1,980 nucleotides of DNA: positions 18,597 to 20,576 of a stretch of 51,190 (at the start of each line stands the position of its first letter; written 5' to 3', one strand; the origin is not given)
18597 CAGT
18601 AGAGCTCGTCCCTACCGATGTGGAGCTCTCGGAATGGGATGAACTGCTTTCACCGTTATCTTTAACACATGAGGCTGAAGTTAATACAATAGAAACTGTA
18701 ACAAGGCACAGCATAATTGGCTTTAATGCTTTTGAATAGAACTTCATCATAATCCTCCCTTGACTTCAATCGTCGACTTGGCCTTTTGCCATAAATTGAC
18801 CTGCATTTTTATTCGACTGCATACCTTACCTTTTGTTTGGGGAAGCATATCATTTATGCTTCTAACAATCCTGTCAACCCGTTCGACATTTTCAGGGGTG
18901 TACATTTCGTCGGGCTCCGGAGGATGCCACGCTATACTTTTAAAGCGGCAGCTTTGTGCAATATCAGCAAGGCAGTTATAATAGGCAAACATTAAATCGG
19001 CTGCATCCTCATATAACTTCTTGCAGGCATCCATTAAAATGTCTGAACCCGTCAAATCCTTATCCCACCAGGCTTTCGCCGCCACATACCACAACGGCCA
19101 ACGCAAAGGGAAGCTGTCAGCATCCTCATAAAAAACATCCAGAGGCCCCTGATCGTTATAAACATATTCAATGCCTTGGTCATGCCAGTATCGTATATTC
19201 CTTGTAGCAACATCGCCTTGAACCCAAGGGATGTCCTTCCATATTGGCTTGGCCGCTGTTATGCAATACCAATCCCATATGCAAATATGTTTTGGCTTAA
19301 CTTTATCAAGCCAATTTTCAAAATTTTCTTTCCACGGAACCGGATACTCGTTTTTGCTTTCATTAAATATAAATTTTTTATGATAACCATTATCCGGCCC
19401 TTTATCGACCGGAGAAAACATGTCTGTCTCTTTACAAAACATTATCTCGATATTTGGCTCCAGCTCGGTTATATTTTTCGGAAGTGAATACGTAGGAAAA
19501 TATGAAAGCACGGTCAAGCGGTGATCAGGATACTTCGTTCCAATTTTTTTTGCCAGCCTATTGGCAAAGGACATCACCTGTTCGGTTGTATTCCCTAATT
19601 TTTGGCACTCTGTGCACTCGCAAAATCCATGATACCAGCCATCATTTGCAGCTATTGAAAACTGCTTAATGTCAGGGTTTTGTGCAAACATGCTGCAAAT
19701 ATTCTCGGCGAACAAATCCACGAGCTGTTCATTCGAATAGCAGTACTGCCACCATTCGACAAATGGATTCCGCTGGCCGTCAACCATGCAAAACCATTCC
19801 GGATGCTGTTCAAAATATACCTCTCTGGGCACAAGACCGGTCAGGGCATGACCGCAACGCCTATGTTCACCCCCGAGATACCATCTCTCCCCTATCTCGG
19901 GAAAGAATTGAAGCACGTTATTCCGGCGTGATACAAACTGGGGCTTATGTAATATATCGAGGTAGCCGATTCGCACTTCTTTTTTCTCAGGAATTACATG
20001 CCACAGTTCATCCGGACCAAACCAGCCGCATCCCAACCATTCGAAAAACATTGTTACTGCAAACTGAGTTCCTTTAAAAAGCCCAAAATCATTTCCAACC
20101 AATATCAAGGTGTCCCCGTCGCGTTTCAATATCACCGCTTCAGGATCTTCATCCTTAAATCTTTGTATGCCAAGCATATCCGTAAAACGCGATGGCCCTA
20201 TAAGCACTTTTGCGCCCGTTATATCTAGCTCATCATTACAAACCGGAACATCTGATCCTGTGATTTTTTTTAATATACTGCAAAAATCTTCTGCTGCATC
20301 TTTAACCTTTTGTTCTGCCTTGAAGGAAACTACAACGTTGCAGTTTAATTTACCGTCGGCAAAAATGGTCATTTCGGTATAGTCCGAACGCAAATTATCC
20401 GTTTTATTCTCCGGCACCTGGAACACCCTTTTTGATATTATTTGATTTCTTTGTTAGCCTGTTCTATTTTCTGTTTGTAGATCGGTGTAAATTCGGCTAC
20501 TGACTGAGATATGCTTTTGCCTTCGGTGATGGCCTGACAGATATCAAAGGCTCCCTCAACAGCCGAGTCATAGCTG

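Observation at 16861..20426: Five DUF4838-like paralogues in one locus share an invariant C-x-C-x-x-C motif and split into lipoprotein and cytoplasmic forms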

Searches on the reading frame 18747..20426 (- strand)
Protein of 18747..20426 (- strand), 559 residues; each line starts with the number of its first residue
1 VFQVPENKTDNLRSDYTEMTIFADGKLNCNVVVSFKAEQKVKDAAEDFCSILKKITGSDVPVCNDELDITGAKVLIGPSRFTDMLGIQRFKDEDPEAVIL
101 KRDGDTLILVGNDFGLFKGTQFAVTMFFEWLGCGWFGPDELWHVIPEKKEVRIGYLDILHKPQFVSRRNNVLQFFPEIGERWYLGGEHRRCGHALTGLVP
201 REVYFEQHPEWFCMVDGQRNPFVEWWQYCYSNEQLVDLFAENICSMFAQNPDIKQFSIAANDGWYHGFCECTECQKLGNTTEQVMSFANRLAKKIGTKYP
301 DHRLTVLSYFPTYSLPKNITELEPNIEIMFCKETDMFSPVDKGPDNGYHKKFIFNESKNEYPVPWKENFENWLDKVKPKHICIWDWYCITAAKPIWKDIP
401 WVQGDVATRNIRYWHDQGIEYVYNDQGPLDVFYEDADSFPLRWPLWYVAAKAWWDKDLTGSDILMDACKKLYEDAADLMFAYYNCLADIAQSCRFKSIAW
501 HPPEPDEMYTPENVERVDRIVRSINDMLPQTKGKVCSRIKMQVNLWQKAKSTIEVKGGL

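Call 8: search_protein_families(library=pfam, proteins=[window:18747-20426:-], max_evalue=0.01)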
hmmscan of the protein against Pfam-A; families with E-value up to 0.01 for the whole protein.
window:18747-20426:- (559 aa): 1 family
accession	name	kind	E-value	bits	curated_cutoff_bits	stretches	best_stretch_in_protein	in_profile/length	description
PF16126.11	DUF4838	-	1.3e-38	133.4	26.6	1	143-483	7-324/325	Domain of unknown function (DUF4838)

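Call 10: search_solved_structures(query=window:18747-20423:-, max_evalue=1, show_alignments=2)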
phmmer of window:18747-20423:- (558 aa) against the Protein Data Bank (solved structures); distinct sequences matched with E-value up to 1: 3.
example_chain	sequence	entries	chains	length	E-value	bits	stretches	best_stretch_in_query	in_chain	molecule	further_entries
2yux_A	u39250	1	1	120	0.7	11.3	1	193-263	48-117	Myosin-binding protein C, slow-type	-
8vfq_A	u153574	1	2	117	0.79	11.1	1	12-93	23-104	De novo designed apixaban-binding protein apx1049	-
8vez_A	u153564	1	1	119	0.83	11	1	12-93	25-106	De novo design apixaban-binding protein: apx1049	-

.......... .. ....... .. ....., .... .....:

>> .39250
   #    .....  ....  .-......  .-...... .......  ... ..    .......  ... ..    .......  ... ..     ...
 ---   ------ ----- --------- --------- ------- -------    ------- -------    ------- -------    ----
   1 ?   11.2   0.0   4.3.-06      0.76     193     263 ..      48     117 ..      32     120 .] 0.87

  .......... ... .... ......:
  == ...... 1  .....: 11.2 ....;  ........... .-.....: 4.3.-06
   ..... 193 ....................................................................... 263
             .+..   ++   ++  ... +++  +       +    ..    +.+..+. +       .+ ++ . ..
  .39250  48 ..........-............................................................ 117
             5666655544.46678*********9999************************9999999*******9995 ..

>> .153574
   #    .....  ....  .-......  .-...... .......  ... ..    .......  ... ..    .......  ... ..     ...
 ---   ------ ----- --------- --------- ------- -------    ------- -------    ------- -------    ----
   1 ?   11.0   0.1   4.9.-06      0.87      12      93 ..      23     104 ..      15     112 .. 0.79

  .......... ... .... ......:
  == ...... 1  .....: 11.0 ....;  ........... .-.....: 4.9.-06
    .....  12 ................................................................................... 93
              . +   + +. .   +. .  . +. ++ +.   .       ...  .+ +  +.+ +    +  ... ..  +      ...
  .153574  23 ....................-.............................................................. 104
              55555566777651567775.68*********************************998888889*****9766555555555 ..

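Call 19: find_homologous_proteins(query=window:18747-20423:-, max_evalue=0.00001)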
Query window:18747-20423:- (558 aa): 241 proteins with E <= 0.00001 among 4220 candidates; the best 120 are listed.
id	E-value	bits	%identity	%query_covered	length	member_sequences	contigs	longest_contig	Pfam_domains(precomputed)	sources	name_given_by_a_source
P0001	0.0e+0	1353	100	100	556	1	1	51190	PF16126.12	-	-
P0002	4.9e-281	952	69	98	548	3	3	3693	PF16126.12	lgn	-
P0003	2.1e-252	857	64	98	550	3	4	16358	PF16126.12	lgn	-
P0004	1.6e-243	828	61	97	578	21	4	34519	PF16126.12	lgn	-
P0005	6.9e-241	819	61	98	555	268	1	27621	PF16126.12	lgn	-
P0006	1.4e-237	808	59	98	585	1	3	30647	PF16126.12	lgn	-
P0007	1.5e-235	801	59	97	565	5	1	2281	PF16126.12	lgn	-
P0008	3.1e-235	800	60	97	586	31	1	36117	PF16126.12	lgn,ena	-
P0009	6.9e-234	796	59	97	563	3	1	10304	PF16126.12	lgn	-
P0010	2.6e-232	791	58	97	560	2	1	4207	PF16126.12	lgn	-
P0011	4.0e-232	790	58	97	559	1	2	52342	PF16126.12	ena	-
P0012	6.4e-232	789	59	97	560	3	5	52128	PF16126.12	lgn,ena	-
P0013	8.9e-231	786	58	97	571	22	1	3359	PF16126.12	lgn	-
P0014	2.0e-230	784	58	97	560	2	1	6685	PF16126.12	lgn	-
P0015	4.9e-230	783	58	97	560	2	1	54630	PF16126.12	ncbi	-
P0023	9.1e-217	739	57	96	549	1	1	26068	PF16126.12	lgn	-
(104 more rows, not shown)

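Call 26: search_solved_structures(query=A2, max_evalue=10, show_alignments=3)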
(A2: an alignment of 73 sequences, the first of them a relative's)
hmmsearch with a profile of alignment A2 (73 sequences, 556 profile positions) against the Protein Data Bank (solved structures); distinct sequences matched with E-value up to 10: 6.
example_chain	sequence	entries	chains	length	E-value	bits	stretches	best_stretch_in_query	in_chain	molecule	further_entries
3cmu_A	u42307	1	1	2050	0.00011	24.2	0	194-259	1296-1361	Protein recA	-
3cmt_A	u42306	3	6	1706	0.00036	22.6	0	194-263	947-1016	Protein recA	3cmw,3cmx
3cmv_A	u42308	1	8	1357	0.0058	18.6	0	194-263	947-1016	Protein recA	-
7m5w_A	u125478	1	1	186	0.13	14.1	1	174-232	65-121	Protein capicua homolog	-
9had_C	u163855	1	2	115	0.15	14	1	476-540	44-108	DerF21_binder10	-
6k63_A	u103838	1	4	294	2.6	9.8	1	170-207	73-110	Cytidine deaminase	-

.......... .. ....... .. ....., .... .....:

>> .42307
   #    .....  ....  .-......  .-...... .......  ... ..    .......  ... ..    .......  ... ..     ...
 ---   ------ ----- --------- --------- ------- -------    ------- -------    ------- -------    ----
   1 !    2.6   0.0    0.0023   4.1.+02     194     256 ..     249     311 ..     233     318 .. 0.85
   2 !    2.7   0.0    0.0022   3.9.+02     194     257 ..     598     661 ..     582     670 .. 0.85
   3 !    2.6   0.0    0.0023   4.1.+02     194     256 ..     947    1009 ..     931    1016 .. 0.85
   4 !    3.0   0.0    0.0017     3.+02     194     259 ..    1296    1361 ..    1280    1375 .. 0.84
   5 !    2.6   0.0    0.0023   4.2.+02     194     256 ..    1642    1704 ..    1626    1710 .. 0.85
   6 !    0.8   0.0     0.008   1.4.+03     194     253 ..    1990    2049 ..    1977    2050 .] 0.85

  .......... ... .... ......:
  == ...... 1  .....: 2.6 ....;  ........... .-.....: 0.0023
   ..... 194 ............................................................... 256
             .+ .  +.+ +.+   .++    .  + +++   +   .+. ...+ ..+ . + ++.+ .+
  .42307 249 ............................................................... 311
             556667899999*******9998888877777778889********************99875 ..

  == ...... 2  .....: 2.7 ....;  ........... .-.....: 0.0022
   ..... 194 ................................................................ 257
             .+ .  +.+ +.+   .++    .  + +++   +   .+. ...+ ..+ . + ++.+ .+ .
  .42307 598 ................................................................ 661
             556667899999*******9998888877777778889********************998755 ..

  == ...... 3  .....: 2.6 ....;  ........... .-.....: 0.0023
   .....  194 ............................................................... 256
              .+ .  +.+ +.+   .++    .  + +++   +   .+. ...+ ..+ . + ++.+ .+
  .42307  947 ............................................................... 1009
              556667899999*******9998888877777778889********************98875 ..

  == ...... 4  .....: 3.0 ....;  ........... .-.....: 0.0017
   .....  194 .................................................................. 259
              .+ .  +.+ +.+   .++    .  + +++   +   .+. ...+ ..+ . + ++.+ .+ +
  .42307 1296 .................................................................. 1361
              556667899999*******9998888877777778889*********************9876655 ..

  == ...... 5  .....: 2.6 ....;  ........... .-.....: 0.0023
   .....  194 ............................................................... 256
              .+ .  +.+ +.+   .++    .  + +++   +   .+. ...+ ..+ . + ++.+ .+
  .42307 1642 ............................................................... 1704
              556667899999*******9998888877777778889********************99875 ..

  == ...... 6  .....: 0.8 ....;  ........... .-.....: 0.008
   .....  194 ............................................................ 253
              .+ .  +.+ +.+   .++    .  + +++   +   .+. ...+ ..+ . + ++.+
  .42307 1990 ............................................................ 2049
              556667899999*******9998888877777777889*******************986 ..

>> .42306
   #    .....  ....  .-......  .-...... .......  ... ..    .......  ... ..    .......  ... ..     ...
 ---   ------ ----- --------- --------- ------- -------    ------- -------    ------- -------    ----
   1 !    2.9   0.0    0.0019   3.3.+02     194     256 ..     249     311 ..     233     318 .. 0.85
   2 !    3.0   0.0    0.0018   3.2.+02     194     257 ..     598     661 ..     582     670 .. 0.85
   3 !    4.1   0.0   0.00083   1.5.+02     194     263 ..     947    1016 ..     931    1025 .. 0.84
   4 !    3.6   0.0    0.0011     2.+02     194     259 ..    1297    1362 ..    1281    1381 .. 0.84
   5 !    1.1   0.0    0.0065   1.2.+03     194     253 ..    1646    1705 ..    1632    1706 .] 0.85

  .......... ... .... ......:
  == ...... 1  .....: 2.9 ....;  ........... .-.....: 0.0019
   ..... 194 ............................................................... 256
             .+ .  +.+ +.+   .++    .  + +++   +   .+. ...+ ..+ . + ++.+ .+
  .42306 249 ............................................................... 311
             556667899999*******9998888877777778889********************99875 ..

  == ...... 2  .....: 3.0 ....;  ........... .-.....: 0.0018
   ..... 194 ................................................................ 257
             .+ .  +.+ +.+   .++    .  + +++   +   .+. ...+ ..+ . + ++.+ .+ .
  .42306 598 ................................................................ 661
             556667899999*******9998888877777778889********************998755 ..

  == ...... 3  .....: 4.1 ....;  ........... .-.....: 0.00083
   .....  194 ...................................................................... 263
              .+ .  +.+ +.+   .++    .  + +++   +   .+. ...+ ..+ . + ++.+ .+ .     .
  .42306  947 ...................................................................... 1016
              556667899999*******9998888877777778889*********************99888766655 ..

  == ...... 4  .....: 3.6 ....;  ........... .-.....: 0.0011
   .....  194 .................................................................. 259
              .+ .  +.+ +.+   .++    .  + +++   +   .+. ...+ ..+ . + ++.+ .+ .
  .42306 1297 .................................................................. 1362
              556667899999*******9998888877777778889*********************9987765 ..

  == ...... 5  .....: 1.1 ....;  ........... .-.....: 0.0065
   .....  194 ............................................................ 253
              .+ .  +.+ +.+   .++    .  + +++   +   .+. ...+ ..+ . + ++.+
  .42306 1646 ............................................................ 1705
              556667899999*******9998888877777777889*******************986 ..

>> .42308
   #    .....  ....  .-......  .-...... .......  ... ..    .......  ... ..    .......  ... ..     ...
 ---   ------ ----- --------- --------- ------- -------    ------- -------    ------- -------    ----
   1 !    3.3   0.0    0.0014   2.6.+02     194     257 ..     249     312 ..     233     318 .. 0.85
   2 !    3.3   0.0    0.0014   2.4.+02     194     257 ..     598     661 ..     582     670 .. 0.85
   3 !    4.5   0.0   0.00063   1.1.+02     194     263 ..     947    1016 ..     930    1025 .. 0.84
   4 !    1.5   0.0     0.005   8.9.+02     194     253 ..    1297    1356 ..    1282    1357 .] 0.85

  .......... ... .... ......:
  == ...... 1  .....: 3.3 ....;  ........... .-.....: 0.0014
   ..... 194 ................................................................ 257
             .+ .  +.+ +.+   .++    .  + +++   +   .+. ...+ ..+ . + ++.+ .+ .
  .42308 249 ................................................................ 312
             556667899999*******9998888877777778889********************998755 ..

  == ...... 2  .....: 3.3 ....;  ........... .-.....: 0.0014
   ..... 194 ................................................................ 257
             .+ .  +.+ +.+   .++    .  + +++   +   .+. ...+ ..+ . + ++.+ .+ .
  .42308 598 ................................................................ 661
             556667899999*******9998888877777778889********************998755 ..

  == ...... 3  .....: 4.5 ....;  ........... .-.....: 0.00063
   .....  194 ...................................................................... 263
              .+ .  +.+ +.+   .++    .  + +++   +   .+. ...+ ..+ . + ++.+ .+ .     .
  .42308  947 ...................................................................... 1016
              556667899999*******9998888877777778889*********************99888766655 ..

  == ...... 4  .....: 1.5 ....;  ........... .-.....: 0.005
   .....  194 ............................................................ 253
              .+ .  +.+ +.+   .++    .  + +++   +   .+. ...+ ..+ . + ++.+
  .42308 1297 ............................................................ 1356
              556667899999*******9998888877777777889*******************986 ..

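Call 35: predict_structure(alignment_id=A2)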
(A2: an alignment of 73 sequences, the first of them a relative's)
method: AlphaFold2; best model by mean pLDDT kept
length: 556 residues; sequences in the alignment: 73
mean_pLDDT: 93.3   pTM: 0.92
mean pLDDT of the five models: 93.3, 92.8, 92.8, 92.0, 91.6
residues with pLDDT >= 90: 474; 70-90: 62; 50-70: 13; < 50: 7
segments of 3 or more residues with pLDDT < 50: 1-5
pLDDT, mean of each block of 10 residues (from residue 1): 58 95 97 98 99 98 94 98 95 97 98 97 98 98 98 97 96 97 90 92 96 90 90 97 95 83 82 93 96 97 90 92 95 86 79 81 94 96 92 95 96 96 91 96 97 97 98 98 96 91 96 98 97 98 97 63
secondary structure, 60 per line:
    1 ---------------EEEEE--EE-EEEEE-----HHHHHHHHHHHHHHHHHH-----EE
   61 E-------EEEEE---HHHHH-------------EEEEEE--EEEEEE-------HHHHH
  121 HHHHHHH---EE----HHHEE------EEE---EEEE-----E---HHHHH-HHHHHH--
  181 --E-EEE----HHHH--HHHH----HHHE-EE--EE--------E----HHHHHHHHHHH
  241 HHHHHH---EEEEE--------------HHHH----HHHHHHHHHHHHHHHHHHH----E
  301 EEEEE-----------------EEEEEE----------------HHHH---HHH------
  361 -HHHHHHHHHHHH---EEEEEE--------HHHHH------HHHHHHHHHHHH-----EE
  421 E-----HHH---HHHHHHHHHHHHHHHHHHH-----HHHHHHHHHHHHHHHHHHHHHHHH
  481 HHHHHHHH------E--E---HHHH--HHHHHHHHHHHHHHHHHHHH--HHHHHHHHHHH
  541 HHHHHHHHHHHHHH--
elements in order: E16-20 E26-30 H36-53 E59-61 E69-73 H77-81 E95-100 E103-108 H116-127 E148-150 E154-157 H167-171 H173-178 E185-187 H192-195 H198-201 H230-246 E250-254 H269-272 H277-295 E300-305 E323-328 H345-348 H362-373 E377-382 H391-395 H402-413 E419-421 H433-451 H457-488 H502-505 H508-527 H530-554

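Call 38: fold_search(model_id=the predicted structure, library=pdb)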
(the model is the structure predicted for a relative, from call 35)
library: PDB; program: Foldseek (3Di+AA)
matches with E <= 10: 965; with E <= 0.001: 59
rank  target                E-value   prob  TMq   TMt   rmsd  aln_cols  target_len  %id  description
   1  4c90_B                2.4e-11  1.00  0.54  0.39   7.7       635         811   11  Evidence that GH115 alpha-glucuronidase activity is dependent on conformational flexibility (released 2013-11-13)
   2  1mqq                  4.5e-11  1.00  0.54  0.46   8.8       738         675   11  THE CRYSTAL STRUCTURE OF ALPHA-D-GLUCURONIDASE FROM BACILLUS STEAROTHERMOPHILUS T-1 COMPLEXED WITH GLUCURONIC ACID (released 2003-09-17)
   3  4c90_A                7.3e-11  1.00  0.53  0.38   8.0       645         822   10  Evidence that GH115 alpha-glucuronidase activity is dependent on conformational flexibility (released 2013-11-13)
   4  1k9e                  7.7e-11  1.00  0.54  0.45   8.8       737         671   10  Crystal structure of a mutated family-67 alpha-D-glucuronidase (E285N) from Bacillus stearothermophilus T-6, complexed w (released 2002-10-29)
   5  7pxq                  2.0e-10  1.00  0.55  0.39   8.1       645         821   12  GH115 alpha-1,2-glucuronidase D303A (released 2022-01-19)
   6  1mqp                  2.3e-10  1.00  0.53  0.46   9.7       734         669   10  THE CRYSTAL STRUCTURE OF ALPHA-D-GLUCURONIDASE FROM BACILLUS STEAROTHERMOPHILUS T-6 (released 2003-09-23)
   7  7pug_A                2.7e-10  1.00  0.56  0.40   7.9       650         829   12  GH115 alpha-1,2-glucuronidase in complex with xylopentaose (released 2022-01-19)
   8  6pv4_D                2.7e-10  1.00  0.46  0.43  10.6       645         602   11  Structure of CpGH84A (released 2019-09-11)
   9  5oxd                  3.4e-10  1.00  0.47  0.45   9.4       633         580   12  Complex of a C. perfringens O-GlcNAcase with a fragment hit (released 2018-05-16)
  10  2cbj_A                4.7e-10  1.00  0.45  0.43   9.5       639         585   12  Structure of the Clostridium perfringens NagJ family 84 glycoside hydrolase, a homologue of human O-GlcNAcase in compl (released 2006-02-13)
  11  2v5d                  6.5e-10  1.00  0.52  0.41  10.3       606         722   13  Structure of a Family 84 Glycoside Hydrolase and a Family 32 Carbohydrate-Binding Module in Tandem from Clostridium perf (released 2009-01-27)
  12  1k9d                  6.9e-10  1.00  0.43  0.37  12.8       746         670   11  The 1.7 A crystal structure of alpha-D-glucuronidase, a family-67 glycoside hydrolase from Bacillus stearothermophilus T (released 2002-10-29)
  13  7khv_A                7.7e-10  1.00  0.47  0.45   9.7       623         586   13  CpOGA IN COMPLEX WITH LIGAND 54 (released 2020-12-02)
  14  4c91_B                8.1e-10  1.00  0.53  0.39   8.0       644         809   11  Evidence that GH115 alpha-glucuronidase activity is dependent on conformational flexibility (released 2013-11-13)
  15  1l8n_A                8.6e-10  1.00  0.53  0.45   9.0       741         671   11  The 1.5A crystal structure of alpha-D-glucuronidase from Bacillus stearothermophilus T-1, complexed with 4-O-methyl-gl (released 2003-03-21)
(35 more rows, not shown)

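Call 44: find_encoding_contigs(protein=P0023, flank=10000, max_places=2)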
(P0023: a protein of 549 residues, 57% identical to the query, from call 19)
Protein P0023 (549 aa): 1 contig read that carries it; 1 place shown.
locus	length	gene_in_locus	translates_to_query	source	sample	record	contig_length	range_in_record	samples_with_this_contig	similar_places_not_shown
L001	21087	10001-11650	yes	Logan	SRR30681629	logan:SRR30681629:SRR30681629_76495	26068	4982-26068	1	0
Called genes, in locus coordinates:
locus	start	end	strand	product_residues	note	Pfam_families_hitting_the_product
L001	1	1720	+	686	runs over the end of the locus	PF01436:NHL (faint), PF04893:Yip1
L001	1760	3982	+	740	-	PF18952:DUF5696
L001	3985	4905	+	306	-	PF00528:BPD_transp_1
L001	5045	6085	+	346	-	-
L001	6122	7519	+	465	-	-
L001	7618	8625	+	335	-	PF00528:BPD_transp_1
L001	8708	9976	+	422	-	PF01547:SBP_bac_1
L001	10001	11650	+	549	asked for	PF16126:DUF4838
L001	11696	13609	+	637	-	PF16126:DUF4838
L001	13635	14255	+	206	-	PF16011:CBM9_2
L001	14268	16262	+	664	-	PF17128:DUF5107, PF07719:TPR_2 (faint)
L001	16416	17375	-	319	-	PF16126:DUF4838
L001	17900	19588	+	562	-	PF03814:KdpA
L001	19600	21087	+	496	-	?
